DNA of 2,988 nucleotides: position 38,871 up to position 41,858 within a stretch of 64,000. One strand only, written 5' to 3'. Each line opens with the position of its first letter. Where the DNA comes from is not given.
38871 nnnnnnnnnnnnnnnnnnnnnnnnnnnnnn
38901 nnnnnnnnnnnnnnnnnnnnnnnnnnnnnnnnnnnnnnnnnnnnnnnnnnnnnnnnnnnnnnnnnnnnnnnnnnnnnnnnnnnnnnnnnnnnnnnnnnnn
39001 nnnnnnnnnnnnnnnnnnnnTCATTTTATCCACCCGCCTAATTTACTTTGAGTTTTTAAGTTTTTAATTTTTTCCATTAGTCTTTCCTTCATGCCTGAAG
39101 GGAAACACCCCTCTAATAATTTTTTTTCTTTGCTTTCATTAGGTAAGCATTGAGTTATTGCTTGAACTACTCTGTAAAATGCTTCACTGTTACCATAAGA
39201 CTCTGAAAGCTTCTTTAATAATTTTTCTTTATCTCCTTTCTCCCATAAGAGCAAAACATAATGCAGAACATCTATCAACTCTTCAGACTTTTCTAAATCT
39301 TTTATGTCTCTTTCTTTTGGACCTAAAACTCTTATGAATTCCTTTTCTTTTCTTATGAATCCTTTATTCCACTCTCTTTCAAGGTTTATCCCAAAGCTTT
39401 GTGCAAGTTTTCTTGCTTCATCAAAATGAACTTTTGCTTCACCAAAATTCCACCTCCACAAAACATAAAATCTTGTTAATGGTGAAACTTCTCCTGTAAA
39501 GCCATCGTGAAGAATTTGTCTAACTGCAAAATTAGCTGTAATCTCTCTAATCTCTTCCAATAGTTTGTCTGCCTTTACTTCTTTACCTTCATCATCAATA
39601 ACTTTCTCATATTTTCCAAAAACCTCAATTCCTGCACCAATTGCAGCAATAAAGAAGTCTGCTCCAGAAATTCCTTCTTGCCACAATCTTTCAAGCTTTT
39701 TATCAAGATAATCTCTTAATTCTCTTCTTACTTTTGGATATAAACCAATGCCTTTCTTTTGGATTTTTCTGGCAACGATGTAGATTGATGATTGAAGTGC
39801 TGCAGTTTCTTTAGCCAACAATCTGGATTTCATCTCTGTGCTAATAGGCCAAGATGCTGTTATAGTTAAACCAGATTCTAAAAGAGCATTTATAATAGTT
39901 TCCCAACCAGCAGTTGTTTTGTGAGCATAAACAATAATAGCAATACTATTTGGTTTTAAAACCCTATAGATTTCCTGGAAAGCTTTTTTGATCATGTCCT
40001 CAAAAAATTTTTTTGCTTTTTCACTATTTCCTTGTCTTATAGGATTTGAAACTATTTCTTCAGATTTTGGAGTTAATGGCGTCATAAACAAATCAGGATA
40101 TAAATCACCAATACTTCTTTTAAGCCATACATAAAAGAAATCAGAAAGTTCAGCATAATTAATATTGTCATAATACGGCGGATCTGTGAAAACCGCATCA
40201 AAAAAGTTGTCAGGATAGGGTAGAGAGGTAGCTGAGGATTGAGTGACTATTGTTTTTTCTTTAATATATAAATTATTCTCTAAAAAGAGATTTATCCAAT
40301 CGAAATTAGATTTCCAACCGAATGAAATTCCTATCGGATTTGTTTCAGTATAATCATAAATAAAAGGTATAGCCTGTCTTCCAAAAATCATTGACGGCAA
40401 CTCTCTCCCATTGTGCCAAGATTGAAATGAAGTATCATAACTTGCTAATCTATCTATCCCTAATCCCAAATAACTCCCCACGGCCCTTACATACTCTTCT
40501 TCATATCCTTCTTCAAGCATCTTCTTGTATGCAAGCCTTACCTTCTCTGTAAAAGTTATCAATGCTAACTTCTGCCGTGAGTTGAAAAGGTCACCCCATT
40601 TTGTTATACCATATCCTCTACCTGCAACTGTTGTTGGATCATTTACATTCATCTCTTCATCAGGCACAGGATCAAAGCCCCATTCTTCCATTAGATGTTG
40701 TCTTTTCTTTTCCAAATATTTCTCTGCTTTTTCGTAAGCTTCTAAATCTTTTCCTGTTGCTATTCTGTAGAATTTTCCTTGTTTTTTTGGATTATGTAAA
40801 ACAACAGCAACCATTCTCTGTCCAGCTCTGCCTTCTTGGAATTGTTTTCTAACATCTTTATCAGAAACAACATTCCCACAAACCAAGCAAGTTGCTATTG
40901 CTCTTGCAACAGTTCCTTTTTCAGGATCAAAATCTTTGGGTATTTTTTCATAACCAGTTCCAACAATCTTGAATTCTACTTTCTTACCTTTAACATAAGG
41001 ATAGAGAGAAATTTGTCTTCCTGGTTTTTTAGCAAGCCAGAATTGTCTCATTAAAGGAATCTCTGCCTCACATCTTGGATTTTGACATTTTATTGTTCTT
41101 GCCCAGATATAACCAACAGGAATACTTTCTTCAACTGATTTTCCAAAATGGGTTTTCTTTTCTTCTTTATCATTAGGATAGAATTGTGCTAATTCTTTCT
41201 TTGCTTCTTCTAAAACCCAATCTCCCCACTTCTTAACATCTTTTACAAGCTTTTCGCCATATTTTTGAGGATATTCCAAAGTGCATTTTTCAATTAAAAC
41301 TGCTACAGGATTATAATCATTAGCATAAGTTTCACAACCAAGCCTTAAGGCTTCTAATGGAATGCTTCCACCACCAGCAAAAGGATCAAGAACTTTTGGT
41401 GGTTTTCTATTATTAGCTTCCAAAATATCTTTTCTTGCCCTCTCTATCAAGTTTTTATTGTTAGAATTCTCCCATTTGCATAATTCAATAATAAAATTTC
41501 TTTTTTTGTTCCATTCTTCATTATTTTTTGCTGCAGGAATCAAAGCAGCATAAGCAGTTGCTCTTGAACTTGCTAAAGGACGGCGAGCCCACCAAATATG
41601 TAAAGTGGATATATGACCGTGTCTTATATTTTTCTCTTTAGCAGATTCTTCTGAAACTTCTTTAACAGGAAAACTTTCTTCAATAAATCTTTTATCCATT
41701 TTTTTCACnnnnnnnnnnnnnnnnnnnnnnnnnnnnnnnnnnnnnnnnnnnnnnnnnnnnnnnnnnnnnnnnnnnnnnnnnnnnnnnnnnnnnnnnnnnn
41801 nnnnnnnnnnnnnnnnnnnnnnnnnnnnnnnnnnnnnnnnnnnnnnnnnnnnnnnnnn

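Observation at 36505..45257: Helicase-methylase-ATPase operon (SNF2+DUF3883 / DUF1156 / DUF499): an experimentally uncharacterised ATP-dependent RM-like defence module in a DPANN-type archaeon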

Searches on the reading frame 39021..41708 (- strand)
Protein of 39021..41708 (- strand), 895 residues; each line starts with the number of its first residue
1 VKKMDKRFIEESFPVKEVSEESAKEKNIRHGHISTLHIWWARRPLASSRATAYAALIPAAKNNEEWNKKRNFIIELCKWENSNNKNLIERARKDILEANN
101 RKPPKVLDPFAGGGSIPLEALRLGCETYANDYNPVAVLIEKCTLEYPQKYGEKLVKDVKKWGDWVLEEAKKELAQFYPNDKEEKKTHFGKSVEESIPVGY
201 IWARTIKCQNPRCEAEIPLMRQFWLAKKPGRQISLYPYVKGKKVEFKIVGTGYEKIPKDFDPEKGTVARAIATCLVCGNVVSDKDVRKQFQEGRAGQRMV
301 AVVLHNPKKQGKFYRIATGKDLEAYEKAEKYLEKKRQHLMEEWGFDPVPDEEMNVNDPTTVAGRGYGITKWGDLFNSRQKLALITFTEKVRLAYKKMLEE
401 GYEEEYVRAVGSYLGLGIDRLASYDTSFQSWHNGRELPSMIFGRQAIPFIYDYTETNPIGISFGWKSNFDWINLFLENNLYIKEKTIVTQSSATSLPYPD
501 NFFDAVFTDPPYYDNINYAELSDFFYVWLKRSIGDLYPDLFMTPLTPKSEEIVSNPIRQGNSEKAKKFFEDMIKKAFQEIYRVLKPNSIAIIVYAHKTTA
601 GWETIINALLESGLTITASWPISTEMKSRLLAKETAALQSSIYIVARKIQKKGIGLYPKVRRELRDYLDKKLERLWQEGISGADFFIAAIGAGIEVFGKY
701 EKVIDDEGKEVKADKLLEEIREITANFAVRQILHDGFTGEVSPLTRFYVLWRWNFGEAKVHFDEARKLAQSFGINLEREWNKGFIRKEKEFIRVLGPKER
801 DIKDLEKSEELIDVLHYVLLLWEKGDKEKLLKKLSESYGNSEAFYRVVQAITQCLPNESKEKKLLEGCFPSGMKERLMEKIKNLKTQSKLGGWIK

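Call 5: search_protein_families(library=pfam, proteins=[window:39021-41708:-], max_evalue=0.01)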
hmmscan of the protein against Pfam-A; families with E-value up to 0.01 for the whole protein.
window:39021-41708:- (895 aa): 6 families
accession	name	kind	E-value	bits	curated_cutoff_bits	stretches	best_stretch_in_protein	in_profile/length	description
PF06634.17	DUF1156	-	3.8e-23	81.8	24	1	13-70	2-67/73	Protein of unknown function (DUF1156)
PF02086.21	MethyltransfD12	-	6e-08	33.2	22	1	96-194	16-106/253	D12 class N6 adenine-specific DNA methyltransferase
PF01555.25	N6_N4_Mtase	-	9.6e-07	29.4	26.7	1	504-608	2-67/221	DNA methylase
PF08241.18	Methyltransf_11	-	9.6e-06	26.6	21.2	0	571-592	74-95/95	Methyltransferase domain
PF01170.24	UPF0020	-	7.8e-05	22.9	22.3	0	104-133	30-59/197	RMKL-like, methyltransferase domain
PF03602.21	Cons_hypoth95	-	8.1e-05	22.8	24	0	101-126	40-65/182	Conserved hypothetical protein 95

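Call 6: search_protein_families(library=padloc, proteins=[window:39021-41708:-], max_evalue=0.001)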
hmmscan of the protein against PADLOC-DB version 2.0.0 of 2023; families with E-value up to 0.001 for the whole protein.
window:39021-41708:- (895 aa): 21 families
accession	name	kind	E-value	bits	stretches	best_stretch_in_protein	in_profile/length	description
PDLC00661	HmaB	-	4.2e-148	492.9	2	154-798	219-873/973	DNA-adenine methylase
PDLC00660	HmaB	-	3.7e-142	473.2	2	153-802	217-871/967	DNA-adenine methylase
PDLC03233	MTase_II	-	2.3e-63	212.9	1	7-652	33-647/731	Type II methyltransferase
PDLC03352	MTase_II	-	6.5e-52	174.5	3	6-243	3-218/1023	Type II methyltransferase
PDLC02189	DUF1156_MTase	-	8.6e-46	154.6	3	307-675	381-705/944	-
PDLC03314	MTase_II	-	1.6e-30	104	3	325-672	394-702/944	Type II methyltransferase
PDLC02541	PglX|PglXI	-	9.7e-19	65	1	261-619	274-593/919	PglXI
PDLC03319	MTase_II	-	3.8e-17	60.3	2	485-614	274-388/503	Type II methyltransferase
PDLC04134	mad2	-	8.9e-12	42.6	2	484-613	339-417/492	mads_2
PDLC03312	MTase_II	-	2e-10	37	1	488-614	511-626/1344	Type II methyltransferase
PDLC03380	MTase_II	-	3e-08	31.3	1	492-588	252-333/393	Type II methyltransferase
PDLC03322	MTase_II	-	3e-08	31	1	101-142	63-104/446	Type II methyltransferase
PDLC03224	MTase_II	-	3.9e-08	30.7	1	92-197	83-186/481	Type II methyltransferase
PDLC03367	MTase_II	-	6.9e-08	29.3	1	97-171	36-108/633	Type II methyltransferase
PDLC03346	MTase_II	-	2.9e-07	26.6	1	488-618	593-706/1068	Type II methyltransferase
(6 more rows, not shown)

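Call 41: search_solved_structures(query=window:39021-41699:-, max_evalue=0.01, show_alignments=2)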
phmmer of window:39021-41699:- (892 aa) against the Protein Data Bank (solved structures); distinct sequences matched with E-value up to 0.01: 0.

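Call 46: find_homologous_proteins(query=window:39021-41699:-, max_evalue=1e-10)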
Query window:39021-41699:- (892 aa): 8000 proteins with E <= 1e-10 among 8000 candidates; the best 120 are listed.
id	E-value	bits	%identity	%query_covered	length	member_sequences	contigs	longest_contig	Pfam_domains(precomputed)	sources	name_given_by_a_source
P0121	0.0e+0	1947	94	100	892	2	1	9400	PF02086.22,PF01170.25,PF06634.18,PF08241.19,PF01555.25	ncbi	ncbi:MAG: DUF1156 domain-containing protein [Candidatus Aenigmatarchaeota archaeon]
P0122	0.0e+0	1739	86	100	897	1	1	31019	PF02086.22,PF06634.18,PF08241.19,PF01555.25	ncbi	ncbi:MAG: DUF1156 domain-containing protein [Candidatus Aenigmatarchaeota archaeon]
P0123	0.0e+0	1687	82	100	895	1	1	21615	PF03602.22,PF02086.22,PF06634.18,PF08241.19,PF01555.25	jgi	-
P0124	0.0e+0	1548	76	100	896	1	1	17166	PF03602.22,PF06634.18,PF01555.25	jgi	-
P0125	0.0e+0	1533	75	100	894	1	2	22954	PF03602.22,PF06634.18,PF08241.19,PF01555.25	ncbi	ncbi:MAG: DUF1156 domain-containing protein [Candidatus Aenigmatarchaeota archaeon]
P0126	0.0e+0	1524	74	100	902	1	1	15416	PF03602.22,PF13649.13,PF01170.25,PF06634.18,PF08241.19,PF01555.25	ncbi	-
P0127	0.0e+0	1522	75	100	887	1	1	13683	PF06634.18,PF08241.19,PF01555.25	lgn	-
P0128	0.0e+0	1517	74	99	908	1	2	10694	PF03602.22,PF06634.18,PF01555.25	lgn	-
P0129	0.0e+0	1515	74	100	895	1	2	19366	PF03602.22,PF06634.18,PF08241.19,PF01555.25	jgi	-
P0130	0.0e+0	1508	75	100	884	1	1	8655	PF03602.22,PF02086.22,PF06634.18,PF08241.19,PF01555.25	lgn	-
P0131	0.0e+0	1499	74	100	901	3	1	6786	PF03602.22,PF06634.18,PF08241.19,PF01555.25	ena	-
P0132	0.0e+0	1497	73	100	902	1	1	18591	PF03602.22,PF01170.25,PF06634.18,PF08241.19,PF01555.25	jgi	-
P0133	0.0e+0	1488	73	100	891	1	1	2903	PF06634.18,PF08241.19,PF01555.25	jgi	-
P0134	0.0e+0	1464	72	99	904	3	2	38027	PF03602.22,PF06634.18,PF08241.19,PF01555.25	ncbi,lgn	-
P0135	0.0e+0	1452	71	99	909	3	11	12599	PF03602.22,PF06634.18,PF08241.19,PF01555.25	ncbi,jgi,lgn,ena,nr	ncbi:MAG TPA: DUF1156 domain-containing protein [Candidatus Paceibacterota bacterium]|nr:DUF1156 dom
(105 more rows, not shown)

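Call 62: predict_structure(alignment_id=A4)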
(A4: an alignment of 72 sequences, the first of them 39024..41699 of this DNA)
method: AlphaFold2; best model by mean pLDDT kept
length: 892 residues; sequences in the alignment: 72
mean_pLDDT: 83.8   pTM: 0.78
mean pLDDT of the five models: 83.8, 82.1, 82.1, 82.1, 81.9
residues with pLDDT >= 90: 392; 70-90: 374; 50-70: 83; < 50: 43
segments of 3 or more residues with pLDDT < 50: 26-39, 509-516, 623-635, 886-892
pLDDT, mean of each block of 10 residues (from residue 1): 88 82 52 42 85 94 95 87 93 94 86 87 89 85 92 96 97 88 69 93 92 93 94 93 95 95 93 95 93 95 89 95 97 96 88 74 87 95 97 96 95 90 89 80 78 88 90 82 87 94 74 49 85 81 59 74 82 94 93 62 84 87 42 57 92 91 88 73 81 90 87 83 76 65 86 71 71 78 80 89 88 92 87 83 85 84 79 75 48 39
secondary structure, 60 per line:
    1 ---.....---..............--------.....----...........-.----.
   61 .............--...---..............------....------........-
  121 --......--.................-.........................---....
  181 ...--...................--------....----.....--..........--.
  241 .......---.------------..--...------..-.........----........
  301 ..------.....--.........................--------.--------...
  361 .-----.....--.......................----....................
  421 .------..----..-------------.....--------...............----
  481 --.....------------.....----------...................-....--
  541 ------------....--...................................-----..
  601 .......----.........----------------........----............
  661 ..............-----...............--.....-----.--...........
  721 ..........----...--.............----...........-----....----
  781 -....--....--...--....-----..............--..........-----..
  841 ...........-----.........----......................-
elements in order (helices of 4 or more, strands of 3 or more residues): H5-8 H12-25 H34-38 H43-53 H60-73 H82-95 E102-105 H112-119 E123-128 H131-147 H149-173 E177-183 E186-204 E213-216 E221-225 E228-237 E240-247 E268-270 H280-288 E293-302 E309-313 H316-340 H358-361 H368-371 H374-396 H401-421 E449-453 H462-476 E483-487 E500-504 H515-533 H535-538 H553-556 H559-580 E581-593 H599-607 E612-620 E637-644 E649-653 H654-674 H680-694 E697-701 H710-730 H740-752 H759-767 H773-776 E782-785 E788-791 H799-802 H808-821 H824-833 H839-851 H857-865 H870-891

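Call 64: fold_search(model_id=the predicted structure, library=pdb)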
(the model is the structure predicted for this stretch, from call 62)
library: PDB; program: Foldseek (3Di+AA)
matches with E <= 10: 989; with E <= 0.001: 0
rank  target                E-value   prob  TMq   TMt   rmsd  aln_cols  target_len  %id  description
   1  4pne_A                1.2e-03  1.00  0.11  0.32   7.5       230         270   15  Crystal Structure of the [4+2]-Cyclase SpnF (released 2015-02-18)
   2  7wtt_q                1.5e-03  1.00  0.11  0.36  13.6       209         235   10  Cryo-EM structure of a human pre-40S ribosomal subunit - State RRP12-A1 (with CK1) (released 2022-10-19)
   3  4pne_B                2.8e-03  1.00  0.11  0.34   6.3       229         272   16  Crystal Structure of the [4+2]-Cyclase SpnF (released 2015-02-18)
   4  1hnn_A                3.4e-03  1.00  0.11  0.34   9.8       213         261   11  CRYSTAL STRUCTURE OF HUMAN PNMT COMPLEXED WITH SK&F 29661 AND ADOHCY(SAH) (released 2001-12-07)
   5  7wts_q                3.7e-03  1.00  0.11  0.37  13.9       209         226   11  Cryo-EM structure of a human pre-40S ribosomal subunit - State UTP14 (released 2022-10-19)
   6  7v6h_A                4.0e-03  1.00  0.10  0.30  16.7       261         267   13  Crystal Structure of the SpnL (released 2021-12-29)
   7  2o57_D                6.0e-03  1.00  0.10  0.30   8.1       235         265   13  Crystal Structure of a putative sarcosine dimethylglycine methyltransferase from Galdieria sulphuraria (released 2006-12-19)
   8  3sm3                  6.3e-03  1.00  0.11  0.41   5.0       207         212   12  Crystal Structure of SAM-dependent methyltransferases Q8PUK2_METMA from Methanosarcina mazei. Northeast Structural Genom (released 2011-07-20)
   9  2p8j_B                6.3e-03  1.00  0.11  0.41   5.9       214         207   14  Crystal structure of S-adenosylmethionine-dependent methyltransferase (NP_349143.1) from Clostridium acetobutylicum at (released 2007-04-24)
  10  2p8j_A                7.5e-03  1.00  0.11  0.41   5.9       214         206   14  Crystal structure of S-adenosylmethionine-dependent methyltransferase (NP_349143.1) from Clostridium acetobutylicum at (released 2007-04-24)
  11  3hce_B                7.8e-03  1.00  0.11  0.32  10.3       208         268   12  Crystal Structure of E185D hPNMT in Complex With Octopamine and AdoHcy (released 2009-08-25)
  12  4qtt_D                8.2e-03  1.00  0.11  0.49   7.5       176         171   11  Structure of S. cerevisiae Bud23-Trm112 complex involved in formation of m7G1575 on 18S rRNA (apo-form) (released 2014-12-24)
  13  3bus_B                8.6e-03  1.00  0.11  0.35   6.1       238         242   12  Crystal Structure of RebM (released 2008-03-25)
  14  1vl5_A                8.6e-03  0.99  0.10  0.32   9.7       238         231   12  CRYSTAL STRUCTURE OF A PUTATIVE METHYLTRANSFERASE (BH2331) FROM BACILLUS HALODURANS C-125 AT 1.95 A RESOLUTION (released 2004-08-17)
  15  5yjf_A                8.9e-03  1.00  0.11  0.33   7.7       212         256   15  Co-crystal structure of Human Nicotinamide N-methyltransferase (NNMT) with small molecule analog of Nicotinamide (released 2018-03-21)
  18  21jx_B                9.3e-03  1.00  0.11  0.33   8.4       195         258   16  Crystal structure of compound 1 bound to human Nicotinamide N-methyltransferase (released 2026-03-11)
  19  21jx_A                9.8e-03  1.00  0.10  0.32   9.7       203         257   13  Crystal structure of compound 1 bound to human Nicotinamide N-methyltransferase (released 2026-03-11)
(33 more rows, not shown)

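Call 65: find_encoding_contigs(protein=P0121, flank=10000, max_places=3)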
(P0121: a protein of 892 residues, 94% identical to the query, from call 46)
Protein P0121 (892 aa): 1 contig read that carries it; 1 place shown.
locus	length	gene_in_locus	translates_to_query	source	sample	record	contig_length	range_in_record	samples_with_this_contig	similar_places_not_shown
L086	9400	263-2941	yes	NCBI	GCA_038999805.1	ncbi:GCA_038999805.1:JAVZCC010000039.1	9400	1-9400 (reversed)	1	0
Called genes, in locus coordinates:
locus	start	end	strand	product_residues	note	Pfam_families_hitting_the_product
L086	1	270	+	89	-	PF13020:NOV_C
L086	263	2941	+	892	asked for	PF01555:N6_N4_Mtase (faint), PF06634:DUF1156, PF02086:MethyltransfD12 (faint), PF01170:UPF0020 (faint), PF08241:Methyltransf_11 (faint)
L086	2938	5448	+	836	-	-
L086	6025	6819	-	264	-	-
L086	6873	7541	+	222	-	-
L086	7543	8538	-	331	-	PF01978:TrmB, PF00702:Hydrolase, PF13419:HAD_2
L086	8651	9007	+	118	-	-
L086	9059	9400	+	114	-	?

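Call 66: find_encoding_contigs(protein=P0123, flank=10000, max_places=2)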
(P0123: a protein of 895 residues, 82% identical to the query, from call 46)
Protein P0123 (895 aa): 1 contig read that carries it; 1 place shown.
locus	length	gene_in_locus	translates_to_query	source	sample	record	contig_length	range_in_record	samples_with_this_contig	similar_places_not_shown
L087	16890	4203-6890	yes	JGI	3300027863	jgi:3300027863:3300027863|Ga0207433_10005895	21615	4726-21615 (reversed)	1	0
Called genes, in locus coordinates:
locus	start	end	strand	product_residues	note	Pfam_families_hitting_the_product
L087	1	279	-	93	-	?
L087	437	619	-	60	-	-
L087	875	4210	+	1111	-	PF04851:ResIII, PF00176:SNF2-rel_dom, PF00270:DEAD (weak), PF09848:SLFN-g3_helicase (faint), PF00271:Helicase_C, PF13020:NOV_C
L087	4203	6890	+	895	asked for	PF01555:N6_N4_Mtase (faint), PF06634:DUF1156, PF02086:MethyltransfD12 (faint), PF03602:Cons_hypoth95 (faint), PF08241:Methyltransf_11 (faint)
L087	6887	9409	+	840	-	PF04465:DUF499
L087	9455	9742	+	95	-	PF01336:tRNA_anti-codon (weak)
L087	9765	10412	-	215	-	PF13098:Thioredoxin_2 (faint)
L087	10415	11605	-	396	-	PF13506:Glyco_transf_21, PF03142:Chitin_synth_2 (faint), PF00535:Glycos_transf_2, PF10111:Glyco_tranf_2_2, PF13641:Glyco_tranf_2_3, PF13632:Glyco_trans_2_3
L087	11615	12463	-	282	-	-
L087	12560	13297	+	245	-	PF09754:PAC2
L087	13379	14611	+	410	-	-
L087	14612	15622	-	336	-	PF13424:TPR_12 (weak), PF00515:TPR_1 (faint), PF07719:TPR_2 (weak), PF13414:TPR_11, PF13432:TPR_16 (weak), PF14559:TPR_19 (weak), PF13431:TPR_17 (weak), PF07719:TPR_2 (weak), +3 more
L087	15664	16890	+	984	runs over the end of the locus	PF00133:tRNA-synt_1, PF09334:tRNA-synt_1g (weak), PF01406:tRNA-synt_1e (weak), PF08264:Anticodon_1, PF19302:DUF5915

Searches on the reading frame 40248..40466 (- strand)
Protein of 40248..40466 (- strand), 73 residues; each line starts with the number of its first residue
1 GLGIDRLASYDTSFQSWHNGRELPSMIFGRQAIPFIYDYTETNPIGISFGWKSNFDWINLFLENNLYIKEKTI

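Call 45: find_homologous_proteins(query=window:40248-40466:-, max_evalue=0.001)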
Query seq(73 aa): no candidate shares three 5-residue words with the query. No homologue found.
